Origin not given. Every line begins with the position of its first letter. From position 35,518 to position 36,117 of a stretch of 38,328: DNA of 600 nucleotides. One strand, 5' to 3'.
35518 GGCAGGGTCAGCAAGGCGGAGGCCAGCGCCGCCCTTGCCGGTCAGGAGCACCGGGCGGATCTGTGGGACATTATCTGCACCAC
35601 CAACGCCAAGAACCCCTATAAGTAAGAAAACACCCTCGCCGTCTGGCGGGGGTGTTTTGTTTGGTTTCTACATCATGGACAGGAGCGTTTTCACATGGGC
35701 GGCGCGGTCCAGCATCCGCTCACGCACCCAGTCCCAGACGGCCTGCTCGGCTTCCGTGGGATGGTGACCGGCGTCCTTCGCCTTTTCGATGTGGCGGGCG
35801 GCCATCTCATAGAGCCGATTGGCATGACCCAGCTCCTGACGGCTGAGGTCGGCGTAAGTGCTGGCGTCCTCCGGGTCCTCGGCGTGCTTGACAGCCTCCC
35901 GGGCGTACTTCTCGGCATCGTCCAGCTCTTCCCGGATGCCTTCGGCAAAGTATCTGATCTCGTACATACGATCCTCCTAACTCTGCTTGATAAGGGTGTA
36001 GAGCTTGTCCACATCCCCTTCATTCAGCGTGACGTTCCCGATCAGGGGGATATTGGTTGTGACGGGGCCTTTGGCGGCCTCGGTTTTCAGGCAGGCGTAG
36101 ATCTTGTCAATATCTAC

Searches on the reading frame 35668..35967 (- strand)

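Call 58: search_protein_families(library=pfam, proteins=[window:35668-35967:-], max_evalue=0.01)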
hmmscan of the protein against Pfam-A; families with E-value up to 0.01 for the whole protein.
window:35668-35967:- (99 aa): 1 family
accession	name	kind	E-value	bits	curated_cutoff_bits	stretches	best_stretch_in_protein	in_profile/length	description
PF20549.3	DUF6763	-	0.0027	18.3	27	1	3-53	34-82/97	Family of unknown function (DUF6763)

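Call 59: search_protein_families(library=phrogs, proteins=[window:35668-35967:-], max_evalue=0.001)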
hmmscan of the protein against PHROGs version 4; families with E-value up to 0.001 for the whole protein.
window:35668-35967:- (99 aa): 0 families
